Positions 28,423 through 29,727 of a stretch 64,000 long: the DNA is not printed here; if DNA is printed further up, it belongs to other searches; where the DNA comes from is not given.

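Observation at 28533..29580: wHTH-ComF/PRTase fusion gene under a consensus promoter overlapped by a perfect 14-bp palindrome; leaderless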

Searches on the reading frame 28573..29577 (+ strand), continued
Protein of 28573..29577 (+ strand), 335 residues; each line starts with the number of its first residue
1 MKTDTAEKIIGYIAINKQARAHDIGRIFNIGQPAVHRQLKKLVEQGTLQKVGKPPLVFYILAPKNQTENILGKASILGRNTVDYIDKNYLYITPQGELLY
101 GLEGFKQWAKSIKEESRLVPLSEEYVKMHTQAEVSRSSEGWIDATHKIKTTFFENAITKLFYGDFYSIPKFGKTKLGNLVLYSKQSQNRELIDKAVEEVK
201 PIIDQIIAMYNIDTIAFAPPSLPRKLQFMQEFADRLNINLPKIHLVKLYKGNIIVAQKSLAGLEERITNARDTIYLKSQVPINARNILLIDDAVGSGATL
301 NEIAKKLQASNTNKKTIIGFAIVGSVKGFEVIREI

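Call 44: search_protein_representatives(alignment_id=A1)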
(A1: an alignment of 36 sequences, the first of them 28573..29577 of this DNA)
Query: 36 sequences, 330 profile positions. Proteins with E-value up to 0.001 (for the whole library): 1518; up to 1e-10: 634; up to 1e-30: 302. The best 150 are listed.
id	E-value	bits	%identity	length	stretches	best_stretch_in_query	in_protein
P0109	1.4e-135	468.1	-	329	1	1-330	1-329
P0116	7.9e-134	462.3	-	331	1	2-330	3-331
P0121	1.7e-132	457.9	-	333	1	1-330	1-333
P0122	9.3e-132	455.5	-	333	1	1-330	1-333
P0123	4.5e-127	440.1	-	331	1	2-330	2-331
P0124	2.2e-123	428.0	-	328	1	5-330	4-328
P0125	1.0e-121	422.6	-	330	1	1-330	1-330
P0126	1.7e-121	421.8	-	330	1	2-330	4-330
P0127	3.2e-121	420.9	-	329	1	1-330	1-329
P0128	3.5e-119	414.2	-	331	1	2-330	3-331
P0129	4.2e-118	410.6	-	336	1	1-330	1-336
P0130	7.6e-117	406.5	-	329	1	1-330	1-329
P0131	5.7e-116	403.6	-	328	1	1-330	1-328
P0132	2.7e-115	401.4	-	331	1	1-330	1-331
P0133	6.4e-115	400.2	-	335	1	1-330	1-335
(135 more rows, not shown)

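Call 57: search_dna_similar(query=window:28573-29577:+, collection=plasmids, mode=protein, max_evalue=1, max_rows=25)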
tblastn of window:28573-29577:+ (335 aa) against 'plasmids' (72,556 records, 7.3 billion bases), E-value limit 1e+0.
Records with a match: 16; places in all: 16; records where one place covers at least 80% of the query: 0.
Best place of each record, by identity: <60% 16.
By first word of the organism name: Ligilactobacillus 11; Neisseria 2; Agrobacterium 1; Fusobacterium 1; Legionella 1.
By predicted mobility (MOB-suite, as given by PLSDB): non-mobilizable 13; mobilizable 2; conjugative 1.
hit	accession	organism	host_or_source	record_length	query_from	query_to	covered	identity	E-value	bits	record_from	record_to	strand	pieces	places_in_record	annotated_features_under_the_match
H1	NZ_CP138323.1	Agrobacterium fabrum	Blueberry,Crown gall tissues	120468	185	317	40%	28.1%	8e-1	39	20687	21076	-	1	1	ComF family protein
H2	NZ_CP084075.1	Fusobacterium vincentii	-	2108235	200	313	34%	29.7%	3e-1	40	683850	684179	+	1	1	none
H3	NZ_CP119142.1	Neisseria gonorrhoeae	Homo sapiens,whole organism,synovial ...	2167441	257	314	17%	43.1%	8e-3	46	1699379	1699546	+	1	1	none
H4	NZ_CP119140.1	Neisseria gonorrhoeae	Homo sapiens,whole organism,blood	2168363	257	314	17%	43.1%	8e-3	46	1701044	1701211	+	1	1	none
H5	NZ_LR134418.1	Legionella adelaidensis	environmental,Cooling tower water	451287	256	308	16%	41.5%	5e-1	40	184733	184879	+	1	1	ComF family protein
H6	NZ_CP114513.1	Ligilactobacillus salivarius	Meles meles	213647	1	51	15%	37.3%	9e-1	39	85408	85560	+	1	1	DeoR/GlpR family DNA-binding transcription regulator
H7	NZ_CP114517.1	Ligilactobacillus salivarius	Meles meles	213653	1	51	15%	37.3%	9e-1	39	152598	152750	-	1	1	DeoR/GlpR family DNA-binding transcription regulator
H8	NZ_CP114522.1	Ligilactobacillus salivarius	Meles meles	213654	1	51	15%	37.3%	9e-1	39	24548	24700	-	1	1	DeoR/GlpR family DNA-binding transcription regulator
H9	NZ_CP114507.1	Ligilactobacillus salivarius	Meles meles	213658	1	51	15%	37.3%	9e-1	39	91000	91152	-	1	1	DeoR/GlpR family DNA-binding transcription regulator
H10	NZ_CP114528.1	Ligilactobacillus salivarius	Meles meles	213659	1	51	15%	37.3%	9e-1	39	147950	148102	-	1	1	DeoR/GlpR family DNA-binding transcription regulator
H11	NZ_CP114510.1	Ligilactobacillus salivarius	Meles meles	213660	1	51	15%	37.3%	9e-1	39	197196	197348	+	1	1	DeoR/GlpR family DNA-binding transcription regulator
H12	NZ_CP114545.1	Ligilactobacillus salivarius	Meles meles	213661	1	51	15%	37.3%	9e-1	39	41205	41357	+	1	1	DeoR/GlpR family DNA-binding transcription regulator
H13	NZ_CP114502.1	Ligilactobacillus salivarius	Meles meles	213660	1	51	15%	37.3%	9e-1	39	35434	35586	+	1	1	DeoR/GlpR family DNA-binding transcription regulator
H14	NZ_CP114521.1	Ligilactobacillus salivarius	Meles meles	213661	1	51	15%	37.3%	9e-1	39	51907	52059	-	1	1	DeoR/GlpR family DNA-binding transcription regulator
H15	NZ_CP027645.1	Ligilactobacillus salivarius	hen,single cell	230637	1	51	15%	37.3%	9e-1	39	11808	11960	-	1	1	DeoR/GlpR family DNA-binding transcription regulator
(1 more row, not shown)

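Call 58: search_solved_structures(query=A1, max_evalue=10, show_alignments=5)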
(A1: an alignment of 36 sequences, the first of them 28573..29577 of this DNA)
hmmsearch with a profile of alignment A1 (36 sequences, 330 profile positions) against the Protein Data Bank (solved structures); distinct sequences matched with E-value up to 10: 63 (the best 60 are shown).
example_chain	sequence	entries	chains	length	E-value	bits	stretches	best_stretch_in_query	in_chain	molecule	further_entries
4hob_A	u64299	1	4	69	0.0016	20.8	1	6-59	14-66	Putative uncharacterized protein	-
5jlu_A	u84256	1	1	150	0.0017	20.7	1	2-49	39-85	Adhesin competence repressor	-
5jls_A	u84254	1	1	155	0.0017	20.7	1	2-49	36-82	Adhesin competence repressor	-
3tgn_A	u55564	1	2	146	0.0022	20.4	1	2-66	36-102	Adc operon repressor AdcR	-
4wcg_A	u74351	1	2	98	0.0041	19.5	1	6-59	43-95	ORF112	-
2rvc_A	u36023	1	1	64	0.0057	19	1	3-58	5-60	Interferon-inducible and double-stranded-dependent eIF-2kinase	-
4kmf_A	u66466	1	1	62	0.007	18.7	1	3-57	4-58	Interferon-inducible and double-stranded-dependent eIF-2kinase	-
1vlg_A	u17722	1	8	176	0.0084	18.5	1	66-120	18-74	ferritin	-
1z4a_A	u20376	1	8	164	0.0084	18.5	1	67-121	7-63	ferritin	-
7xa2_A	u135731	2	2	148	0.0086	18.4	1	67-121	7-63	Ferritin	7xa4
7xa1_A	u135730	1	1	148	0.0086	18.4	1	67-121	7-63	Ferritin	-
7xa0_A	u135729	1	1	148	0.0086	18.4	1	67-121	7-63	Ferritin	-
6txi_A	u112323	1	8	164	0.0088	18.4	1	67-121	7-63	Ferritin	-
7dl5_H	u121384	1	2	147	0.009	18.4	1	67-121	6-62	Ferritin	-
6txl_A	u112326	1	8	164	0.009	18.4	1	67-121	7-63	Ferritin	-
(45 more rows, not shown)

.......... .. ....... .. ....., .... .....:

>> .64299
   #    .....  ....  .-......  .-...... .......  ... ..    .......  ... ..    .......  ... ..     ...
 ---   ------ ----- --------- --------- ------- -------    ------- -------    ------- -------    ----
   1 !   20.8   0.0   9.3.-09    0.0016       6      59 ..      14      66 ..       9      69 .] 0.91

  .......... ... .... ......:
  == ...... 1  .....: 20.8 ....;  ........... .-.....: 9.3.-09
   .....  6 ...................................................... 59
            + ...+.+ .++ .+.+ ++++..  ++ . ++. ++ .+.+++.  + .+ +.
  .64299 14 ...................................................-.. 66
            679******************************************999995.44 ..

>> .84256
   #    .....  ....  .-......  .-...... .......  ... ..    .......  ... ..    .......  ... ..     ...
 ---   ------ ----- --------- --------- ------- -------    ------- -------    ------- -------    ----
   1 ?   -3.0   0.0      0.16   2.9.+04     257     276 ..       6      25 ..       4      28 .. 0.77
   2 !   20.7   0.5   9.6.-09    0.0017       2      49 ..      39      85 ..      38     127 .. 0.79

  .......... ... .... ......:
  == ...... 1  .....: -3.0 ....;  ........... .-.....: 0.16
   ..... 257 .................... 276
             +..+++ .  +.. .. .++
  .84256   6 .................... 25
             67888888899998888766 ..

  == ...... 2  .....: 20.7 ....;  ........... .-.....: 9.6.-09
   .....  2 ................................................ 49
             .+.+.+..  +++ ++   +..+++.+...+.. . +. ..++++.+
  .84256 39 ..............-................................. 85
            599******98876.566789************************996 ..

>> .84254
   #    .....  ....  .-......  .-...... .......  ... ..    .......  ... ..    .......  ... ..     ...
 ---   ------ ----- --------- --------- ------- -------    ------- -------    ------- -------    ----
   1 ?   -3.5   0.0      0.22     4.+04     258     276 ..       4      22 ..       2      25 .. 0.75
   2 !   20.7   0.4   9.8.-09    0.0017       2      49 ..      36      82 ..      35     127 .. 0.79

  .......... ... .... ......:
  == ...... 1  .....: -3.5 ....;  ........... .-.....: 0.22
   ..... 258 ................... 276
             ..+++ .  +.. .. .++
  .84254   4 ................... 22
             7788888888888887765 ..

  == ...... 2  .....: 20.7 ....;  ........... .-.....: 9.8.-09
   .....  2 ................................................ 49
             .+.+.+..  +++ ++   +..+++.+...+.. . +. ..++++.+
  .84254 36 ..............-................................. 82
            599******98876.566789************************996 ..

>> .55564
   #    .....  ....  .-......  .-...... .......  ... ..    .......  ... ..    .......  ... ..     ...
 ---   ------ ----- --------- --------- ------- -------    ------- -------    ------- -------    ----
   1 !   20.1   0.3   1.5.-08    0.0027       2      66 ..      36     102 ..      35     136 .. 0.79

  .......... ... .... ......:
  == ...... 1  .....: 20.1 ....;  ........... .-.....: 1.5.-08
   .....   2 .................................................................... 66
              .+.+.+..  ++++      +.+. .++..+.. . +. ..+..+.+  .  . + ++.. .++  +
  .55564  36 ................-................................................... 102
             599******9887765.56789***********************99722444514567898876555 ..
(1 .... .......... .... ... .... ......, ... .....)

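Call 61: search_protein_families(library=padloc, alignment_id=A2, max_evalue=0.001)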
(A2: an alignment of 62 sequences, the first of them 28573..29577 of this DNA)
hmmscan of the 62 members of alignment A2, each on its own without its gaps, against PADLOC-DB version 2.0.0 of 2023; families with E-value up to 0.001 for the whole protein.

A. member 1, window:28573-29577:+ (335 aa): 5 families
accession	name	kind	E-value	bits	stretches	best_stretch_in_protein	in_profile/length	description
PDLC03928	PsyrT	-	4.7e-17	59.5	1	6-323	367-682/689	-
PDLC03962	ShosT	-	6.3e-10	37.3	1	152-322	50-208/237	-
PDLC02931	PRTase_III-A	-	4.5e-07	27.8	1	260-334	115-186/267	-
PDLC02935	PRTase_III-A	-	1.5e-06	25.8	1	264-333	109-176/290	-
PDLC02932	PRTase_III-A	-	5.9e-05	20.7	1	280-333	126-178/271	-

B. families by the number of members that match (of 62 scanned): 27 families (the first 25 are shown)
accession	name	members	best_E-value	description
PDLC03928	PsyrT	61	1.1e-18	-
PDLC02931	PRTase_III-A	54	1.3e-07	-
PDLC03962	ShosT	47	1.7e-12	-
PDLC02935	PRTase_III-A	41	7.8e-09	-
PDLC01438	Csa3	31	1.2e-08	"CAS-I,CAS-II,CAS-III,CAS-IV,CAS-V,CAS-VI; associated_signaling"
PDLC02932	PRTase_III-A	22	5.3e-07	-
PDLC02934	PRTase_III-A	19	7.9e-06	-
PDLC01434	CasR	13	2.1e-05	"CAS-I,CAS-II,CAS-III,CAS-IV,CAS-V,CAS-VI; associated_signaling"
PDLC01879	CARF3--CARF_TM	10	2.4e-06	-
PDLC01849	CARF3--CARF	8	3.8e-06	-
PDLC01268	CasR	7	1.4e-05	"CAS-I,CAS-II,CAS-III,CAS-IV,CAS-V,CAS-VI; associated_signaling"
PDLC01858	CARF3--CARF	6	1.7e-06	-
PDLC01863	CARF3--CARF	6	2.1e-05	-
PDLC03963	SoFic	5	1.9e-06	-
PDLC01866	CARF3--CARF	4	3.4e-05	-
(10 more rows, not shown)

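Call 62: search_protein_families(library=pfam, alignment_id=A2, max_evalue=0.001)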
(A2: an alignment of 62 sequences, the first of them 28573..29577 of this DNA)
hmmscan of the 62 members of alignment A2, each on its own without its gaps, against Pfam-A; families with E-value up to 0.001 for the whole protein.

A. member 1, window:28573-29577:+ (335 aa): 3 families
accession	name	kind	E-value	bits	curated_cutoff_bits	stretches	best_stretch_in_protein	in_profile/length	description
PF12802.13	MarR_2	-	5.3e-05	23.7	27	1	9-50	10-52/61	MarR family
PF24390.1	PRTase-CE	-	5.8e-05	23.5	27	1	211-334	46-157/253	PRTase-CE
PF01022.26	HTH_5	-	0.00074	19.8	22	0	17-46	14-43/47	Bacterial regulatory protein, arsR family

B. families by the number of members that match (of 62 scanned): 27 families (the first 25 are shown)
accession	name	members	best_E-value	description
PF13412.12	HTH_24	31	2.8e-09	Winged helix-turn-helix DNA-binding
PF00156.33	Pribosyltran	28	1.4e-07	Phosphoribosyl transferase domain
PF12802.13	MarR_2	28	4.3e-07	MarR family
PF24390.1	PRTase-CE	22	2.5e-06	PRTase-CE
PF01022.26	HTH_5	16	5.3e-07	Bacterial regulatory protein, arsR family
PF08279.18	HTH_11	15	1.9e-07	HTH domain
PF12840.13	HTH_20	12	2.3e-06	Helix-turn-helix domain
PF01047.28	MarR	11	8.6e-07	MarR family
PF08220.18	HTH_DeoR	10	1.1e-06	DeoR-like helix-turn-helix domain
PF01978.25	TrmB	8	7.9e-05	Sugar-specific transcriptional regulator TrmB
PF09012.17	FeoC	2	4.9e-07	FeoC like transcriptional regulator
PF24266.1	HTH_HVO_0163_N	2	4e-06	HVO_0163, N-terminal HTH domain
PF09339.16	HTH_IclR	2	1.2e-05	IclR helix-turn-helix domain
PF25212.1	HVO_A0114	2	4.3e-05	HVO_A0114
PF04967.18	HTH_10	2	8.3e-05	HTH DNA binding domain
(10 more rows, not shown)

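Call 72: find_related_loci(query=A2, collection=viral_contigs, flank=8000)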
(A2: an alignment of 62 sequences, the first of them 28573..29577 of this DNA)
Query A2 (335 aa) in viral_contigs; peptide patterns used: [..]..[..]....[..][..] (x = any residue, [..] = any of these).
9 stretches matched a pattern, but none encodes a relative of the query by tblastn (E <= 1e-3).

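Call 73: fold_search(model_id=the predicted structure, library=viral)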
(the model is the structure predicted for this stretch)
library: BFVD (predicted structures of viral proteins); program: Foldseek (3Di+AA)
matches with E <= 10: 1552; with E <= 0.001: 6
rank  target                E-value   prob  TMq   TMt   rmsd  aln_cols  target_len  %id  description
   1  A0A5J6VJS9            1.1e-04  0.96  0.19  0.10  18.5       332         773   12  AAA domain protein [Megaviridae environmental sample]
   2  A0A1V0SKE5            4.2e-04  0.94  0.27  0.25  20.3       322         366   12  adenine phosphoribosyltransferase [Klosneuvirus KNV1]
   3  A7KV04                5.3e-04  1.00  0.17  0.44  14.7       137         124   18  (no name in the UniProt tables at hand)
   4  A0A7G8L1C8            5.6e-04  1.00  0.17  0.18  15.8       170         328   17  Uncharacterized protein [Escherichia phage Mt1B1_P17]
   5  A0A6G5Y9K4            6.8e-04  1.00  0.17  0.23  12.6       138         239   14  (no name in the UniProt tables at hand)
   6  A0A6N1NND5            6.8e-04  0.99  0.27  0.26  14.9       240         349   14  Phosphoribosyl transferase domain protein [Tupanvirus soda lake]
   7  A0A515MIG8            1.8e-03  0.99  0.16  0.29  14.3       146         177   16  HTH marR-type domain-containing protein [Gordonia phage SheckWes]
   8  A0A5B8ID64            1.8e-03  0.99  0.25  0.45   7.3       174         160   13  orotate phosphoribosyltransferase (Fragment) [Mimiviridae sp. ChoanoV1]
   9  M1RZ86                2.3e-03  1.00  0.18  0.47   5.6        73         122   16  (no name in the UniProt tables at hand)
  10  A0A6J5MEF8            2.4e-03  1.00  0.26  0.43   5.0       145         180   12  Hpt Hypoxanthine-guanine phosphoribosyltransferase [uncultured Caudovirales phage]
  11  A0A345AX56            3.1e-03  0.99  0.17  0.29  14.5       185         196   11  (no name in the UniProt tables at hand)
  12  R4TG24                3.1e-03  0.41  0.17  0.13  21.5       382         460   11  ATPase dynein-related AAA domain-containing protein [Haloarcula hispanica tailed virus 2]
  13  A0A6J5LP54            3.7e-03  1.00  0.18  0.34  12.7       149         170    9  Uncharacterized protein [uncultured Caudovirales phage]
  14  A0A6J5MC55            3.9e-03  1.00  0.18  0.84   1.0        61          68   21  Uncharacterized protein [uncultured Caudovirales phage]
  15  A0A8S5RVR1            4.1e-03  0.54  0.18  0.10  22.2       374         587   11  Transcriptional regulator OhrR regulator, MarR family, TRANSCRIPTION.93A [Siphoviridae sp. ctHip2]
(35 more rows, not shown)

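Call 77: search_protein_families(library=pfam, alignment_id=A3, max_evalue=0.00001)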
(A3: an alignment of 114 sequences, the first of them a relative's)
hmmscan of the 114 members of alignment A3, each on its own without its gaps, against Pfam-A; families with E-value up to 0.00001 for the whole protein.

A. member 1, L001:4966-5922:- (318 aa): 1 family
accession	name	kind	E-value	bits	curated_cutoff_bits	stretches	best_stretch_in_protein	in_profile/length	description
PF01300.24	Sua5_yciO_yrdC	-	4e-38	131.1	25.1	1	24-194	2-178/178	Telomere recombination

B. families by the number of members that match (of 114 scanned): 121 families (the first 25 are shown)
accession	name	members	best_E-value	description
PF00583.31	Acetyltransf_1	3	2.5e-18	Acetyltransferase (GNAT) family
PF04932.20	Wzy_C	3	9.3e-18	O-Antigen ligase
PF13508.13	Acetyltransf_7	3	5.9e-17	Acetyltransferase (GNAT) domain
PF02646.22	RmuC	2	1.7e-53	RmuC family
PF01668.23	SmpB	2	5.6e-49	SmpB protein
PF13635.12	DUF4143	2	1.7e-45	Domain of unknown function (DUF4143)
PF00535.33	Glycos_transf_2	2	1.1e-34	Glycosyl transferase family 2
PF13173.12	AAA_14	2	1.4e-26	AAA domain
PF08843.17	AbiEii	2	2e-23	Nucleotidyl transferase AbiEii toxin, Type IV TA system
PF08241.18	Methyltransf_11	2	1.9e-20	Methyltransferase domain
PF02661.23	Fic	2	3.7e-20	Fic/DOC family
PF13673.13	Acetyltransf_10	2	6.5e-15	Acetyltransferase (GNAT) domain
PF04474.17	DUF554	1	6.8e-86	Protein of unknown function (DUF554)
PF00118.29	Cpn60_TCP1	1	6.3e-70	TCP-1/cpn60 chaperonin family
PF07859.19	Abhydrolase_3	1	4.9e-67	alpha/beta hydrolase fold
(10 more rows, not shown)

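Call 78: search_protein_families(library=padloc, alignment_id=A3, max_evalue=0.00001)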
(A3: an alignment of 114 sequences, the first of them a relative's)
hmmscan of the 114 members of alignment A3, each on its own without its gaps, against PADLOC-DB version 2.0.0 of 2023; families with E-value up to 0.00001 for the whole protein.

A. member 1, L001:4966-5922:- (318 aa): 0 families

B. families by the number of members that match (of 114 scanned): 107 families (the first 25 are shown)
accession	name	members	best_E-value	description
PDLC04790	PDC-S01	2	3.8e-105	-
PDLC04789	PDC-S01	2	3.7e-52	-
PDLC04840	PDC-S04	2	6.4e-32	-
PDLC04836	PDC-S04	2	3e-30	-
PDLC04837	PDC-S04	2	2e-29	-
PDLC02293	AbiEii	2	3.9e-29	AbiEii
PDLC04787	PDC-S01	2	1.3e-28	-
PDLC02313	AbiEii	2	2.8e-27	AbiEii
PDLC03963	SoFic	2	1.8e-26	-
PDLC02324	AbiEii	2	2e-25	AbiEii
PDLC04791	PDC-S01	2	4.1e-24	-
PDLC04786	PDC-S01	2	4.3e-22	-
PDLC04788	PDC-S01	2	2e-19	-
PDLC02296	AbiEii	2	2.9e-19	AbiEii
PDLC02304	AbiEii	2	8e-19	AbiEii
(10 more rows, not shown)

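Call 82: search_protein_families(library=ncbifam, alignment_id=A2, max_evalue=0.001)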
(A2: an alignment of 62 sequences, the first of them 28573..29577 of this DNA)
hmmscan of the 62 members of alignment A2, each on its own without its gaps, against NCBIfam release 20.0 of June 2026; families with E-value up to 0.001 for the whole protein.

A. member 1, window:28573-29577:+ (335 aa): 4 families
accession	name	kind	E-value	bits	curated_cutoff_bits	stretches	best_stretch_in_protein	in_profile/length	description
TIGR00201.1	comF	subfamily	1.3e-05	25.2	233.55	1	255-311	125-179/190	ComF family protein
NF008273.0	PRK11050.1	equivalog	0.00012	21.8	153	1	4-49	40-85/156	manganese-binding transcriptional regulator MntR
TIGR01203.1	HGPRTase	equivalog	0.00021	21.1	150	1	273-318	74-119/167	hypoxanthine phosphoribosyltransferase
NF008616.0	PRK11595.1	equivalog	0.00038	20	304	1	256-310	162-213/227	DNA utilization protein GntX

B. families by the number of members that match (of 62 scanned): 43 families (the first 25 are shown)
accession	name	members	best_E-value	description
TIGR00201.1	comF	57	2e-11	ComF family protein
NF033788.1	HTH_metalloreg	25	9.5e-09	metalloregulator ArsR/SmtB family transcription factor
NF008616.0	PRK11595.1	16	1e-05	DNA utilization protein GntX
TIGR02702.1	SufR_cyano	14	1.7e-08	iron-sulfur cluster biosynthesis transcriptional regulator SufR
NF033789.1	repress_SdpR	11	1.1e-05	autorepressor SdpR family transcription factor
NF002620.0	PRK02277.1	11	2.2e-05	orotate phosphoribosyltransferase-like protein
TIGR01884.1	cas_HTH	8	5.3e-06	CRISPR-associated CARF protein Csa3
NF040939.2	trans_reg_lrs14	8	1.6e-05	Lrs14 family HTH-type transcriptional regulator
NF053606.1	Sta1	6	5.6e-06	Sta1 family transcriptional regulator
TIGR01203.1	HGPRTase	6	7.4e-05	hypoxanthine phosphoribosyltransferase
NF005537.0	PRK07199.1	6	0.0002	ribose-phosphate diphosphokinase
TIGR01251.1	ribP_PPkin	5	5.6e-06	ribose-phosphate diphosphokinase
NF005299.0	PRK06827.1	5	3.4e-05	phosphoribosylpyrophosphate synthetase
NF040947.1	trans_reg_LysM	5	0.00015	HTH-type transcriptional regulator LysM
NF008273.0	PRK11050.1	4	5.5e-05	manganese-binding transcriptional regulator MntR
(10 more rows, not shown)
